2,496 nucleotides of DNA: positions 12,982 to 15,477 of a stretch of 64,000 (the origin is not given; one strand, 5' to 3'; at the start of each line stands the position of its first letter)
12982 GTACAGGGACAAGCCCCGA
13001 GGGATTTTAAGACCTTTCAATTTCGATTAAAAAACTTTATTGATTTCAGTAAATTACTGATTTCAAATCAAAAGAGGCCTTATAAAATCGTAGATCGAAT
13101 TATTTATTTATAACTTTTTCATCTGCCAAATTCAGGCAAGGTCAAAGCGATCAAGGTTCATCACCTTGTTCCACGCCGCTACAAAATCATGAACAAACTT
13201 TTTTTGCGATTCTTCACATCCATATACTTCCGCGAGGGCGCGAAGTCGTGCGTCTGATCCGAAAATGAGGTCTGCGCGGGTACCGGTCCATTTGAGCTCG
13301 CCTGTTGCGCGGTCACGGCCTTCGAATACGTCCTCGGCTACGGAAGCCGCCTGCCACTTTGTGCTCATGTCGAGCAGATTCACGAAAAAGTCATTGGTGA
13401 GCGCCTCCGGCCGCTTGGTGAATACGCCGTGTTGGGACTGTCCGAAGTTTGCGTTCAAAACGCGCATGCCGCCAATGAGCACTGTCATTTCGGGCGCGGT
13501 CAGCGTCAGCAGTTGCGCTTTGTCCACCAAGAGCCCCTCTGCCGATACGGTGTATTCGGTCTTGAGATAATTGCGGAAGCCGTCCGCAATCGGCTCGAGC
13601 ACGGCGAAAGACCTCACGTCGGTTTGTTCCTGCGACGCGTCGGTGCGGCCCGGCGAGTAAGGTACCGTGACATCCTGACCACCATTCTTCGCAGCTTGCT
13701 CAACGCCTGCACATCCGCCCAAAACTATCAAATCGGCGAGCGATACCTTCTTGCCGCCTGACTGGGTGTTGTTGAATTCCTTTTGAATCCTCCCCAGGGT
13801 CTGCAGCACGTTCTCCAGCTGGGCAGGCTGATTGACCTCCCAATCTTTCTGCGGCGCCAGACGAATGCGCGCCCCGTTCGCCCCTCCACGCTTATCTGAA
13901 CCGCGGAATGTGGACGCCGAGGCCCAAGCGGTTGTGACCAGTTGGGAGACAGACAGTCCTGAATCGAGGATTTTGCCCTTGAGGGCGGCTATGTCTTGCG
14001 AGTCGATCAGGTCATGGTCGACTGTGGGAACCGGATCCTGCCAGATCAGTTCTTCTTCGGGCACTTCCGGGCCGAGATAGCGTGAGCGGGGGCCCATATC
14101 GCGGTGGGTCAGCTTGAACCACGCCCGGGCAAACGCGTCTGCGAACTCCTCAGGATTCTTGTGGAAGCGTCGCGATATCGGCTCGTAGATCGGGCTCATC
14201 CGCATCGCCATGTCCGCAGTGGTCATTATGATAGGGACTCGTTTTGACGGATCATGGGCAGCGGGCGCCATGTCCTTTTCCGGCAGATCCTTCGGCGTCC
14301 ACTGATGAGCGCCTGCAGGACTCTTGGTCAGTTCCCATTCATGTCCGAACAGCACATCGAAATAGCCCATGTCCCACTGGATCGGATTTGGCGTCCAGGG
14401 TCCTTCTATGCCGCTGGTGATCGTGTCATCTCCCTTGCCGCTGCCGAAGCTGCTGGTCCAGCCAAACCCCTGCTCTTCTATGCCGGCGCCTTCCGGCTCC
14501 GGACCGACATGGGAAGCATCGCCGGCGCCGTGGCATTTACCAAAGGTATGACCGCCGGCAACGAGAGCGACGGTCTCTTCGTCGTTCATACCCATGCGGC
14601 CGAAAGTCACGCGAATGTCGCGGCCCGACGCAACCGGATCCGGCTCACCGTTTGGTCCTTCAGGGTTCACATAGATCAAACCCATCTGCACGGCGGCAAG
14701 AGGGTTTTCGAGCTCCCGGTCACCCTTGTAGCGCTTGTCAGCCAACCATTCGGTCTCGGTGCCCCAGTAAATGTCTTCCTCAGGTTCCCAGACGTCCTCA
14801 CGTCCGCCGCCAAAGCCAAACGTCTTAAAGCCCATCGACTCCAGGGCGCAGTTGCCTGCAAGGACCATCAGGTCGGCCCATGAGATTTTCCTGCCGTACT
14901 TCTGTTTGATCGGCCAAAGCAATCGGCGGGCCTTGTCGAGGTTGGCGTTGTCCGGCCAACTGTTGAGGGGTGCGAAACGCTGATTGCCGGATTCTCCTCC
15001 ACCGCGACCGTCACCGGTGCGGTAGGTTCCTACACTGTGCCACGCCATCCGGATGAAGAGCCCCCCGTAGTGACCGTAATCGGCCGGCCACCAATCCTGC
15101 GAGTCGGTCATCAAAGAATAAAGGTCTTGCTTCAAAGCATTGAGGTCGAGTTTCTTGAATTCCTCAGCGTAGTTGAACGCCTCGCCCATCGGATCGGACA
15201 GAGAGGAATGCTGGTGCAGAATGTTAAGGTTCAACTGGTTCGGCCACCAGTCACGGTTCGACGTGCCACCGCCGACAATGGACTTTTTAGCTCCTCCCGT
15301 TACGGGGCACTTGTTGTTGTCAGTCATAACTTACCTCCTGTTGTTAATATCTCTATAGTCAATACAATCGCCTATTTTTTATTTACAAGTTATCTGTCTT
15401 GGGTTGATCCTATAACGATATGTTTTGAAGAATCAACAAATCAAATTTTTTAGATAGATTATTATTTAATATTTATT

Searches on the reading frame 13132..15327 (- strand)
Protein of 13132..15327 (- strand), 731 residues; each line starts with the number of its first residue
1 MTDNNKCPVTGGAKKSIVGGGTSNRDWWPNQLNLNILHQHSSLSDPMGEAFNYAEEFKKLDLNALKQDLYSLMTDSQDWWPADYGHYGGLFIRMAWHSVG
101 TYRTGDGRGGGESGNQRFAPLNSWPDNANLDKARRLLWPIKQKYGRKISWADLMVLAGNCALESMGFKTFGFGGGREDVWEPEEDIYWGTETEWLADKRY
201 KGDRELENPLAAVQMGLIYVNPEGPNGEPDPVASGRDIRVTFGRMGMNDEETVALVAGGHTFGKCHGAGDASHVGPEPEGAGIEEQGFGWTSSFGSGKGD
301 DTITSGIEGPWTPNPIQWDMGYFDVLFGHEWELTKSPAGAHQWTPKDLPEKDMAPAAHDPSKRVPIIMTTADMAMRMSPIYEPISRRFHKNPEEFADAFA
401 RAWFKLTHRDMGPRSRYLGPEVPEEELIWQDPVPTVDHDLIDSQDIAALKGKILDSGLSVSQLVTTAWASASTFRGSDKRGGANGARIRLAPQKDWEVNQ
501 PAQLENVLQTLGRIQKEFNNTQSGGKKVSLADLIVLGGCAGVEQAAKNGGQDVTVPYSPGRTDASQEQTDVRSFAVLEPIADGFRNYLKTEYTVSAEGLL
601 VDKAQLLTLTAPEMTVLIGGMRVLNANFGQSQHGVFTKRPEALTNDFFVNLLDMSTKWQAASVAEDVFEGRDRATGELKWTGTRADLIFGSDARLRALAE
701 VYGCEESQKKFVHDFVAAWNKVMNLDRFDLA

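Call 94: search_protein_families(library=pfam, proteins=[window:13132-15327:-], max_evalue=0.00001)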
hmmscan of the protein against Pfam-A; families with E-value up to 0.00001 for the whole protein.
window:13132-15327:- (731 aa): 1 family
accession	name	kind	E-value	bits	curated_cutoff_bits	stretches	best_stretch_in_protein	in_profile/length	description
PF00141.28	peroxidase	-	2.2e-66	224.5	27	2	82-390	10-236/237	Peroxidase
